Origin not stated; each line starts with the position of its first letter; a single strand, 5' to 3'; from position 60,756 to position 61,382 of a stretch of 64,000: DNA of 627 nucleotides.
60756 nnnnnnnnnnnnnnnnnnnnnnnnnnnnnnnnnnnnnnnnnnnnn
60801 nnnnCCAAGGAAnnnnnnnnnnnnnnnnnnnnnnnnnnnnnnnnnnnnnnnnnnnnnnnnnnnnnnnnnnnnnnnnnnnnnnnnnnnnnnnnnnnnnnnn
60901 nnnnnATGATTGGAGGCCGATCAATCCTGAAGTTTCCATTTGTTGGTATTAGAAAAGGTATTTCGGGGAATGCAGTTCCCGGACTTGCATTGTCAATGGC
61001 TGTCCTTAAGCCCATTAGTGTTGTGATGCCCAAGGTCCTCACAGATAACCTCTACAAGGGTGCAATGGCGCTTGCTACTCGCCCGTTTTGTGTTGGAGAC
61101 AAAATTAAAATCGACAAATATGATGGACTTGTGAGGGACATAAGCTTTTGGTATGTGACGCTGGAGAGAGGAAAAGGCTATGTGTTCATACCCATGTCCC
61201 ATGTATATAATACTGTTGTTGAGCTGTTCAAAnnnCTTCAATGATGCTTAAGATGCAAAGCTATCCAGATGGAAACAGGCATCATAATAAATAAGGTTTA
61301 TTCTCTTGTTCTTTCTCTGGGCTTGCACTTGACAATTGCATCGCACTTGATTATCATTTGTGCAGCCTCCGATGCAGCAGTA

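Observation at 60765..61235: Truncated bacterial-type MscS-like channel gene (single TM plus beta-domain), possible horizontal acquisition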

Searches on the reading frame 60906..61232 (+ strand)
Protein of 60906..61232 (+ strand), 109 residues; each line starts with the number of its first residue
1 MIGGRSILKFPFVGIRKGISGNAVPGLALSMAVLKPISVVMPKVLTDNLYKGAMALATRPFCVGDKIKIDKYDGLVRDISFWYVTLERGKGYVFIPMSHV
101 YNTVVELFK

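Call 23: search_solved_structures(query=A2, max_evalue=1, show_alignments=5)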
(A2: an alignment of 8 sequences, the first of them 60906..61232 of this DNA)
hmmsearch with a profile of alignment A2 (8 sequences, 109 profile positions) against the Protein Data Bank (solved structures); distinct sequences matched with E-value up to 1: 8.
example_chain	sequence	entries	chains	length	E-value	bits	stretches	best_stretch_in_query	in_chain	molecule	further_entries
9seh_A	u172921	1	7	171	0.00026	24.5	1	48-105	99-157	Small-conductance mechanosensitive channel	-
9sed_A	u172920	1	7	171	0.0021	21.6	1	49-105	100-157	Small-conductance mechanosensitive channel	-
9sdb_A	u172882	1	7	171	0.0021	21.6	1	50-105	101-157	Small-conductance mechanosensitive channel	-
9sdg_A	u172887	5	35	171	0.0021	21.6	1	49-105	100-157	Small-conductance mechanosensitive channel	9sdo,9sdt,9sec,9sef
7n5d_A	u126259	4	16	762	0.036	17.6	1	37-104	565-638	Mechanosensitive ion channel Flycatcher1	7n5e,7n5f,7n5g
7dlu_A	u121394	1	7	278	0.1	16.1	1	48-102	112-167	Mechanosensitive ion channel MscS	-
4hw9_A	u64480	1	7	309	0.49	14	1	38-101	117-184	Mechanosensitive channel MscS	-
9ev2_S1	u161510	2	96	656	0.84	13.2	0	53-101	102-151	Tail sheath protein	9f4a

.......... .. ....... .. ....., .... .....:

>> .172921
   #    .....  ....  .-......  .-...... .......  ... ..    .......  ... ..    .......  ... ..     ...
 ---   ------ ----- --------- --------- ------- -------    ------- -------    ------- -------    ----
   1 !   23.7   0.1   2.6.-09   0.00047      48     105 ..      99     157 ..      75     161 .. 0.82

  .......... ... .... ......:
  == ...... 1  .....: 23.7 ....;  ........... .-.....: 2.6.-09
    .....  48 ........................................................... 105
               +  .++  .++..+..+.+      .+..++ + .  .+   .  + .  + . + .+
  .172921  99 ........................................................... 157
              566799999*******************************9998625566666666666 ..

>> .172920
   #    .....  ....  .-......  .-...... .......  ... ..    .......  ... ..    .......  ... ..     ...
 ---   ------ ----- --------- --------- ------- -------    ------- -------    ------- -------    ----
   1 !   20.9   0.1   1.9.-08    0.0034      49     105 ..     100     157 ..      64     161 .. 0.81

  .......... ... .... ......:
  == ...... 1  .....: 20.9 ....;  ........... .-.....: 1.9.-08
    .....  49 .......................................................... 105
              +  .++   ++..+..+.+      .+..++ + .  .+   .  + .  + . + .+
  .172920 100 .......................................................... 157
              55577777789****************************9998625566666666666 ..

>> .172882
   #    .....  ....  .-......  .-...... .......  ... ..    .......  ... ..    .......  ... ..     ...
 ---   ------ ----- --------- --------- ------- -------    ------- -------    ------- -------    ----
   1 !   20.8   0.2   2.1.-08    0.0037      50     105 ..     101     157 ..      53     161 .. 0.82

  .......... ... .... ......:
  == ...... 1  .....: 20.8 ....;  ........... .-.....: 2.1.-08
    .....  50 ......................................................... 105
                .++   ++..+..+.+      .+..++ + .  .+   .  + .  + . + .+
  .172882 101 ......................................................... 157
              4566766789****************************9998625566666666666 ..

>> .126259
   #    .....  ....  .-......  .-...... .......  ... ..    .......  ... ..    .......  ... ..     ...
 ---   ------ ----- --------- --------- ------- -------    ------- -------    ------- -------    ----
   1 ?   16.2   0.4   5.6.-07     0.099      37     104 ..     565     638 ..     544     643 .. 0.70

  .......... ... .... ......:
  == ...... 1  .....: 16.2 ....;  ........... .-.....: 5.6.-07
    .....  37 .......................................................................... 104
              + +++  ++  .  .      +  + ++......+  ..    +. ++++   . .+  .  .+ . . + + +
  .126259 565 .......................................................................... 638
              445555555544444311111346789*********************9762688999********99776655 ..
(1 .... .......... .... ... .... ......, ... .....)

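Call 31: predict_structure(alignment_id=A2)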
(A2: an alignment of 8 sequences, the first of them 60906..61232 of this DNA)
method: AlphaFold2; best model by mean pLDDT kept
length: 109 residues; sequences in the alignment: 8
mean_pLDDT: 63.6   pTM: 0.47
mean pLDDT of the five models: 63.6, 61.5, 61.1, 58.3, 57.4
residues with pLDDT >= 90: 0; 70-90: 57; 50-70: 20; < 50: 32
segments of 3 or more residues with pLDDT < 50: 1-26, 34-38
pLDDT, mean of each block of 10 residues (from residue 1): 33 35 47 49 67 73 79 84 83 83 65
secondary structure, 60 per line:
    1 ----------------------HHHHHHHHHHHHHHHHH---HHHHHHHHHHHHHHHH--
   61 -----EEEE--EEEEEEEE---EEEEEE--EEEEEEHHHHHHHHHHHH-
elements in order: H23-39 H43-58 E66-69 E72-79 E83-88 E91-96 H97-108

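Call 34: search_protein_representatives(alignment_id=A2)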
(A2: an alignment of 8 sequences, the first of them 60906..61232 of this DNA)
Query: 8 sequences, 109 profile positions. Proteins with E-value up to 0.001 (for the whole library): 160; up to 1e-10: 11; up to 1e-30: 1. The best 150 are listed.
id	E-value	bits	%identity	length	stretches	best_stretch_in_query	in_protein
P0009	1.9e-45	169.8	-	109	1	4-108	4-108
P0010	9.3e-15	71.0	-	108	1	11-108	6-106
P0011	3.5e-14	69.2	-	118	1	18-109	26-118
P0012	3.8e-13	65.8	-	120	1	26-108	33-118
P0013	1.9e-12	63.6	-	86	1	42-108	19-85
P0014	2.4e-12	63.3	-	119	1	3-108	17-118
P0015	4.9e-12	62.3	-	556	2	36-107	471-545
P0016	1.5e-11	60.7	-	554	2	47-102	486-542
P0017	5.4e-11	58.9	-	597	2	47-90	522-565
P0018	9.0e-11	58.2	-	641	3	46-107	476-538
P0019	1.0e-10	58.0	-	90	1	42-107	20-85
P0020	1.1e-10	57.9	-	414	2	49-109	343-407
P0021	1.3e-10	57.7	-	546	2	41-99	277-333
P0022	1.4e-10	57.6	-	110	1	3-109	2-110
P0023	1.8e-10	57.2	-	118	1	14-108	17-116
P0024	2.3e-10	56.9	-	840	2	44-93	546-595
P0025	2.3e-10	56.9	-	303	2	44-97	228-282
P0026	2.6e-10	56.7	-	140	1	28-106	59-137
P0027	2.9e-10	56.6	-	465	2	9-92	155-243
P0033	4.9e-09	52.6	-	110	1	17-109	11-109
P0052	6.1e-07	45.9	-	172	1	41-106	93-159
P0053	6.3e-07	45.8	-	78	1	47-109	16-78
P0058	1.8e-06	44.4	-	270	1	19-105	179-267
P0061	2.3e-06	44.0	-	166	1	47-107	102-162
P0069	9.5e-06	42.0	-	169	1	47-107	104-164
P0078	2.2e-05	40.9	-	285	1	44-107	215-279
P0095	5.0e-05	39.7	-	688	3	44-101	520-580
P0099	5.8e-05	39.5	-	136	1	21-107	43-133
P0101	6.2e-05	39.4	-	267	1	21-107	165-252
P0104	6.8e-05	39.3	-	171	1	48-108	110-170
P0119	1.8e-04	38.0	-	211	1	27-109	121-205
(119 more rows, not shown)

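Call 35: fold_search(model_id=the predicted structure, library=pdb)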
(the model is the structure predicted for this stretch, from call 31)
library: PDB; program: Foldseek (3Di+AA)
matches with E <= 10: 448; with E <= 0.001: 18
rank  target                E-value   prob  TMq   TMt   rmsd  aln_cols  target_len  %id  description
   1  7a46_A                1.4e-04  1.00  0.47  0.24  12.5        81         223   25  small conductance mechanosensitive channel YbiO (released 2020-11-18)
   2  9e68_A                2.5e-04  1.00  0.42  0.25   8.9        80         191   25  Cryo-EM structure of MscS/YnaI chimera in DOPC nanodiscs (released 2025-08-27)
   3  6vxn_A                2.6e-04  1.00  0.46  0.20  10.0        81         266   22  Cryo-EM structure of Arabidopsis thaliana MSL1 A320V (released 2020-08-05)
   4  2vv5_A                3.0e-04  1.00  0.49  0.23   7.2        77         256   25  The open structure of MscS (released 2008-08-05)
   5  4agf_A                3.0e-04  1.00  0.48  0.22  11.3        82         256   20  MTSSL spin labeled L124C mutant of MscS in the open form (released 2012-08-15)
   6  4age_A                3.7e-04  1.00  0.48  0.22  11.3        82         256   20  MTSSL spin labeled D67C mutant of MscS in the open form (released 2012-08-15)
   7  7raz_A                5.4e-04  1.00  0.50  0.30  11.2        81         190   22  Small conductance mechanosensitive channel MscS (released 2022-07-13)
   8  5aji_G                5.8e-04  1.00  0.49  0.22  11.3        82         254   20  MscS D67R1 high resolution (released 2015-07-08)
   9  9h2s_A                5.8e-04  1.00  0.49  0.18  12.4        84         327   21  a YnaI-MscS chimera in a closed conformation purified in DDM with additional lipids showing ligand-filled pore and poc (released 2025-09-24)
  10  5aji_F                6.2e-04  1.00  0.49  0.22  11.3        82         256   20  MscS D67R1 high resolution (released 2015-07-08)
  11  5aji_D                6.2e-04  1.00  0.49  0.22  11.3        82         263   20  MscS D67R1 high resolution (released 2015-07-08)
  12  2oau_A                6.6e-04  1.00  0.46  0.20   6.9        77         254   23  Mechanosensitive Channel of Small Conductance (MscS) (released 2007-01-09)
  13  5aji_E                7.1e-04  1.00  0.49  0.22  11.3        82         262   20  MscS D67R1 high resolution (released 2015-07-08)
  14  5aji_B                7.6e-04  1.00  0.49  0.22  11.3        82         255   20  MscS D67R1 high resolution (released 2015-07-08)
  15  4hwa_A                8.1e-04  1.00  0.49  0.22   7.2        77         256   23  Crystal Structure of Escherichia coli MscS Wildtype (Open State) (released 2013-02-13)
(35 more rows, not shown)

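Call 37: list_cluster_members(proteins=[P0010, P0011, P0012, P0013, P0014, P0015, P0019, P0026, P0052, P0104])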
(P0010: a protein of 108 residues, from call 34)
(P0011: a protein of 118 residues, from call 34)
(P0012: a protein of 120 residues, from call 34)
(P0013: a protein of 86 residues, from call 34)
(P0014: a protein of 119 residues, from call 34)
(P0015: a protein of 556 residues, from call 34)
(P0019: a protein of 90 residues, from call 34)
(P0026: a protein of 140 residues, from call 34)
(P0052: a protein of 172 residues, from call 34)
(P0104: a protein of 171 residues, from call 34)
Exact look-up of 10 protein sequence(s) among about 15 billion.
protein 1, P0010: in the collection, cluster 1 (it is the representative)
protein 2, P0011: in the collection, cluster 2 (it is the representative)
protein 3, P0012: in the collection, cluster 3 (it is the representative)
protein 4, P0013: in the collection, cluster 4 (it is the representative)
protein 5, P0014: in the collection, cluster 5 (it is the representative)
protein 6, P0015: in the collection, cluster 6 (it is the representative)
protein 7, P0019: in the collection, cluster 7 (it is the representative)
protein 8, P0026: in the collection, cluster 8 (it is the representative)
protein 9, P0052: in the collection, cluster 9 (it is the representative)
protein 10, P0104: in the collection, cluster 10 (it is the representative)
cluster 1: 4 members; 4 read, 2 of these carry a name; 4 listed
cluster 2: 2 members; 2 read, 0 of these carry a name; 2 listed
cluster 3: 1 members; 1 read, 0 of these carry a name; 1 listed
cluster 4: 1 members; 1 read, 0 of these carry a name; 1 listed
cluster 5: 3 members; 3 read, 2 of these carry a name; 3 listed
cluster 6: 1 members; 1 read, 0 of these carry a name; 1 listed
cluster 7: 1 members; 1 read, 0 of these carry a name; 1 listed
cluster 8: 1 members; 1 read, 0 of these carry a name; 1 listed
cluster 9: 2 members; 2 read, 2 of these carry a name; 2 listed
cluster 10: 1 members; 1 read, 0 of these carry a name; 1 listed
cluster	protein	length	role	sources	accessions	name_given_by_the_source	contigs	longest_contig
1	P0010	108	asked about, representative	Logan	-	-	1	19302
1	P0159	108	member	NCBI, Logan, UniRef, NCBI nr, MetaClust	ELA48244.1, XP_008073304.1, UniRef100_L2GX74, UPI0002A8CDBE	hypothetical protein VCUG_00285 [Vavraia culicis subsp. floridensis] | Mechanosensitive ion channel MscS domain-containing protein n=1 Tax=Vavraia culicis ... | uncharacterized protein VCUG_00285 [Vavraia culicis subsp. floridensis]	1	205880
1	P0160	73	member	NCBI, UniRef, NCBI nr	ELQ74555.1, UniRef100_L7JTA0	putative Like-Sm ribonucleoprotein (LSM)-related domain, Mechanosensitive ion channel ...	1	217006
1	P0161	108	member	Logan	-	-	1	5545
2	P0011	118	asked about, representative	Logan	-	-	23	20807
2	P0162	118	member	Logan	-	-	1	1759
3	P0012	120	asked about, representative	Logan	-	-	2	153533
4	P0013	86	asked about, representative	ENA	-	-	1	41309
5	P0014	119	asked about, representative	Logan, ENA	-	-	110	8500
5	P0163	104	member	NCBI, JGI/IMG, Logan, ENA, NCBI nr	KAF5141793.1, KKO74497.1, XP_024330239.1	hypothetical protein AAJ76_650008467 [Vairimorpha ceranae]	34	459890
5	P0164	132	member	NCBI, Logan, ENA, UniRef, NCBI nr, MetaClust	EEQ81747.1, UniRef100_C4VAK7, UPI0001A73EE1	hypothetical protein NCER_101696 [Vairimorpha ceranae BRL01] | Uncharacterized protein n=2 Tax=Vairimorpha ceranae TaxID=40302 RepID=C4VAK7_VAIC1 | status=active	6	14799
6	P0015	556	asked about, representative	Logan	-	-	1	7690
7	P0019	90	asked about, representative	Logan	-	-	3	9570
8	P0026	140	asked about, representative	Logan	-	-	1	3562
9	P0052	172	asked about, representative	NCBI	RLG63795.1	hypothetical protein DRO02_05905, partial [archaeon]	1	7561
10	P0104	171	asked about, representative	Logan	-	-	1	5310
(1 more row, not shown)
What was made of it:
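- On Microsporidian MscS2: A further MscS2-type cluster holds named Vairimorpha ceranae proteins (call 37).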

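Call 38: search_protein_families(library=pfam, proteins=[P0015, P0016, P0018, P0020, P0021, P0024, P0025, P0027, P0061, P0104], max_evalue=0.01)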
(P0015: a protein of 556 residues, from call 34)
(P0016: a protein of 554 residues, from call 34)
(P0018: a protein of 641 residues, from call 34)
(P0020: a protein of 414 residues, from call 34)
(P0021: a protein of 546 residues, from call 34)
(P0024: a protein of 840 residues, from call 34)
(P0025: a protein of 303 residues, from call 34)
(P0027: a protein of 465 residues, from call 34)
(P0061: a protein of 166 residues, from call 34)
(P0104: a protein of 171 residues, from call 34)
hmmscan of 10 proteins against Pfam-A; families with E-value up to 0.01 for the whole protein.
P0015 (556 aa): 2 families
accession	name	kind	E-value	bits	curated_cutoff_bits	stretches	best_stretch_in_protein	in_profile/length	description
PF00924.24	MS_channel_2nd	-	2.8e-19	69.4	20.2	2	478-526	1-49/68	Mechanosensitive ion channel, beta-domain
PF21088.3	MS_channel_1st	-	0.00011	22.5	23.1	1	241-275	6-40/42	Mechanosensitive ion channel, transmembrane helices 2/3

P0016 (554 aa): 1 family
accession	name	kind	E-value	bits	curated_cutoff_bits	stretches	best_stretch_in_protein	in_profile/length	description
PF00924.24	MS_channel_2nd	-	1.5e-20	73.5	20.2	2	268-320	1-53/68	Mechanosensitive ion channel, beta-domain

P0018 (641 aa): 1 family
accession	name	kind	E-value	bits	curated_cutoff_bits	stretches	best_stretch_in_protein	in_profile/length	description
PF00924.24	MS_channel_2nd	-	1.1e-23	83.5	20.2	2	474-529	1-56/68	Mechanosensitive ion channel, beta-domain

P0020 (414 aa): 2 families
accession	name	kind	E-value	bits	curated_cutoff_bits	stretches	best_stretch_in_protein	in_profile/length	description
PF00924.24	MS_channel_2nd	-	3.3e-19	69.2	20.2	2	144-205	2-63/68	Mechanosensitive ion channel, beta-domain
PF21088.3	MS_channel_1st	-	0.0038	17.6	23.1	1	107-142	7-42/42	Mechanosensitive ion channel, transmembrane helices 2/3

P0021 (546 aa): 1 family
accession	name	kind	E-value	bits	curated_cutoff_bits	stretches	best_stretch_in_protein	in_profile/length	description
PF00924.24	MS_channel_2nd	-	5.3e-20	71.7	20.2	2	476-533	6-63/68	Mechanosensitive ion channel, beta-domain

P0024 (840 aa): 1 family
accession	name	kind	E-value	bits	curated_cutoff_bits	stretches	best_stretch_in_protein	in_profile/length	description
PF00924.24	MS_channel_2nd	-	6.3e-16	58.7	20.2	2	768-821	1-54/68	Mechanosensitive ion channel, beta-domain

P0025 (303 aa): 1 family
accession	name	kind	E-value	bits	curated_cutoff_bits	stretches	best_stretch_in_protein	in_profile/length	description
PF00924.24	MS_channel_2nd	-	1.3e-25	89.7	20.2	2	228-283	1-56/68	Mechanosensitive ion channel, beta-domain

P0027 (465 aa): 1 family
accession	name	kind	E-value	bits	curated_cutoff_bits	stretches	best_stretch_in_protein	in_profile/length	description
PF00924.24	MS_channel_2nd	-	1.9e-20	73.2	20.2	2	390-449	4-63/68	Mechanosensitive ion channel, beta-domain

P0061 (166 aa): 2 families
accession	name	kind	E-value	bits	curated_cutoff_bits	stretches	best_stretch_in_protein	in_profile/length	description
PF00924.24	MS_channel_2nd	-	2.7e-12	47.1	20.2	1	99-158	1-61/68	Mechanosensitive ion channel, beta-domain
PF21088.3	MS_channel_1st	-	2e-09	37.7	23.1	1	57-98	1-42/42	Mechanosensitive ion channel, transmembrane helices 2/3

P0104 (171 aa): 2 families
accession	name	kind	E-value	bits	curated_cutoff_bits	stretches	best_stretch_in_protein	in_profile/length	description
PF00924.24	MS_channel_2nd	-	1.4e-14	54.4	20.2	1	106-167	1-63/68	Mechanosensitive ion channel, beta-domain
PF21088.3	MS_channel_1st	-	3.8e-09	36.8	23.1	1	65-105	2-42/42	Mechanosensitive ion channel, transmembrane helices 2/3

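Call 39: list_cluster_members(proteins=[P0016, P0017, P0018, P0020, P0021, P0024, P0025, P0027, P0061, P0069])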
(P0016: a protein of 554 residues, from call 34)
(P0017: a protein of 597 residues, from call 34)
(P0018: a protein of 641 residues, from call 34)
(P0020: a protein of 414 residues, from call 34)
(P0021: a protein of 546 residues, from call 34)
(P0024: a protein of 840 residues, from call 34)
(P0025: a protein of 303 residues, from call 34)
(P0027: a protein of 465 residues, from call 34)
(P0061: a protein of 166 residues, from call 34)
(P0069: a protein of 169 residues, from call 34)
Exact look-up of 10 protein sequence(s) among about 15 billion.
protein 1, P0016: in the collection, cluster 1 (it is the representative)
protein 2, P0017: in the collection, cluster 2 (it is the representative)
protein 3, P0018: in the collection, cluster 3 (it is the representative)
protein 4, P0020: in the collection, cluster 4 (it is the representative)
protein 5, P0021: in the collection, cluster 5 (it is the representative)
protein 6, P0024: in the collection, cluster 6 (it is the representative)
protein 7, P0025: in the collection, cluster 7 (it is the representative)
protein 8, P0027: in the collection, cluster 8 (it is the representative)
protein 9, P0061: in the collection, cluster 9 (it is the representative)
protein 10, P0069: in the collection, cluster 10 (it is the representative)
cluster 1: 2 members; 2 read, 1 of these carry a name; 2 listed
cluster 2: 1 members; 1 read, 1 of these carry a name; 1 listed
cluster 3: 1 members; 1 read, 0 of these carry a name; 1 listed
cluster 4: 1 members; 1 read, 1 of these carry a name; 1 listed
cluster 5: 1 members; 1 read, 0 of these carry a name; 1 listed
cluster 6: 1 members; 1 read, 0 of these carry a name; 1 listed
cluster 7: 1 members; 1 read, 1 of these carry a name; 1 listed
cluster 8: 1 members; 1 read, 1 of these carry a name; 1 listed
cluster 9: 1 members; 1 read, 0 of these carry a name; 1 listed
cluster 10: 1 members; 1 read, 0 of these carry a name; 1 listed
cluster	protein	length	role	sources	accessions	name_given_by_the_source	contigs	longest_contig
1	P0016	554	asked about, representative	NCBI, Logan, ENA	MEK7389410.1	MAG: mechanosensitive ion channel domain-containing protein [Elusimicrobiota bacterium]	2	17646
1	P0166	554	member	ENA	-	-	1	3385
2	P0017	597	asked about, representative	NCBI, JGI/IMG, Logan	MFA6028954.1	MAG: mechanosensitive ion channel domain-containing protein [Elusimicrobiota bacterium] | small-conductance mechanosensitive channel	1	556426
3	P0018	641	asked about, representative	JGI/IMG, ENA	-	-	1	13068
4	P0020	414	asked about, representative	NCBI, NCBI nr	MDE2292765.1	MAG: mechanosensitive ion channel, partial [Elusimicrobia bacterium] | mechanosensitive ion channel [Elusimicrobiota bacterium]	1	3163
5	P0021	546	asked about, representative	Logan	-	-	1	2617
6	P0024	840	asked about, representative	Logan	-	-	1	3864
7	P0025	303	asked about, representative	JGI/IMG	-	small-conductance mechanosensitive channel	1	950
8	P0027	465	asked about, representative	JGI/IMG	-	small-conductance mechanosensitive channel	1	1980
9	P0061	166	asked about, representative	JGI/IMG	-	-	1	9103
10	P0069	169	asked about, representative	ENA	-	-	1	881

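Call 45: find_related_loci(query=A4, collection=genome_contigs, flank=1500)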
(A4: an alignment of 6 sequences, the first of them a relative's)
Query A4 (170 aa) in genome_contigs; peptide patterns used: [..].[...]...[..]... (x = any residue, [..] = any of these).
600 stretches matched a pattern (row limit reached: there are more); 487 encode a relative of the query (tblastn E <= 1e-3); the best 80 are kept; 80 distinct loci.
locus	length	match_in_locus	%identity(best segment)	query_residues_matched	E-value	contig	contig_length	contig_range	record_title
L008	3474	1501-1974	47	8-165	3e-47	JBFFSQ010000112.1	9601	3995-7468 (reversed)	MAG: Gammaproteobacteria bacterium isolate Mix_mud21.2022.07.52 k141_666208_length_9601_cov_21.0084, whole genome shotgu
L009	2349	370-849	46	3-162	2e-46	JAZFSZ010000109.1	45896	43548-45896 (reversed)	MAG: Acidiferrobacterales bacterium isolate BS2bin.21 BS2bin.21_109, whole genome shotgun sequence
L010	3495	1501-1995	45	3-166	3e-46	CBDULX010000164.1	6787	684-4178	MAG TPA_asm: uncultured Gammaproteobacteria bacterium isolate SRR22808123_concoct_97 genome assembly, contig: ERZ2504345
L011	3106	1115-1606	46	6-169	6e-46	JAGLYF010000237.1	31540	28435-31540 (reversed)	MAG: Calditrichia bacterium isolate RS_13_18 ZL320.bin.18.fa_237, whole genome shotgun sequence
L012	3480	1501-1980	48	3-162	8e-46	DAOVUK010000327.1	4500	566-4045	MAG TPA_asm: Gammaproteobacteria bacterium isolate CSMAG_1677 CSMAG_1677_k141_2349262_length_4500_cov_23.2189, whole gen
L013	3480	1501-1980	45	3-162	5e-46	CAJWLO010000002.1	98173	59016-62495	MAG TPA_asm: uncultured Candidatus Marinimicrobia bacterium isolate ERR599156_bin.123_MetaBAT_v2.12.1_MAG genome assembl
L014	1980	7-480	46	5-162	1e-45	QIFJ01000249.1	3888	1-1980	MAG: Proteobacteria bacterium isolate SZUA-178 Ga0063294_10026680, whole genome shotgun sequence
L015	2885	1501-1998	45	4-169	2e-45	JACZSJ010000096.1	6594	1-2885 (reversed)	MAG: Proteobacteria bacterium isolate B10T3L8 B10T3L8_NODE4417, whole genome shotgun sequence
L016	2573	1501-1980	44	3-162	5e-45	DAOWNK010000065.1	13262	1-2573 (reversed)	MAG TPA_asm: Pirellulales bacterium isolate CSMAG_3026 CSMAG_3026_k141_4413557_length_13262_cov_13.0000, whole genome sh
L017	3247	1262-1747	47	6-167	5e-45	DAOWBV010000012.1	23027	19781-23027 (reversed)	MAG TPA_asm: Planctomycetota bacterium isolate CSMAG_1870 CSMAG_1870_k141_5389323_length_23027_cov_11.0000, whole genome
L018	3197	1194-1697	40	3-170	6e-45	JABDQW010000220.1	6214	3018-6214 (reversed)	MAG: Gammaproteobacteria bacterium isolate Site_C13 k127_922586, whole genome shotgun sequence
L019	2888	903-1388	43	3-164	1e-44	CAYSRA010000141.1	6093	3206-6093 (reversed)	MAG TPA_asm: uncultured Thiohalobacter sp. isolate binchicken_co64_45 genome assembly, contig: NODE_8930_length_6093_cov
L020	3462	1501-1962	49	13-166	1e-44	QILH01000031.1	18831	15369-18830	MAG: Gammaproteobacteria bacterium isolate SZUA-24 Ga0063293_10002190, whole genome shotgun sequence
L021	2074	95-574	46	3-162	5e-44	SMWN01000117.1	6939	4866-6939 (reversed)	MAG: Gammaproteobacteria bacterium isolate CR02bin7 k141_1389610, whole genome shotgun sequence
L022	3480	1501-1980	41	3-162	4e-44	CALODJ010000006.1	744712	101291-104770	MAG: uncultured Gammaproteobacteria bacterium isolate HOU_bin.0136 genome assembly, contig: contig_8423, whole genome sh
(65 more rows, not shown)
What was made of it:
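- Tried and rejected: A six-sequence alignment worked (call 45).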
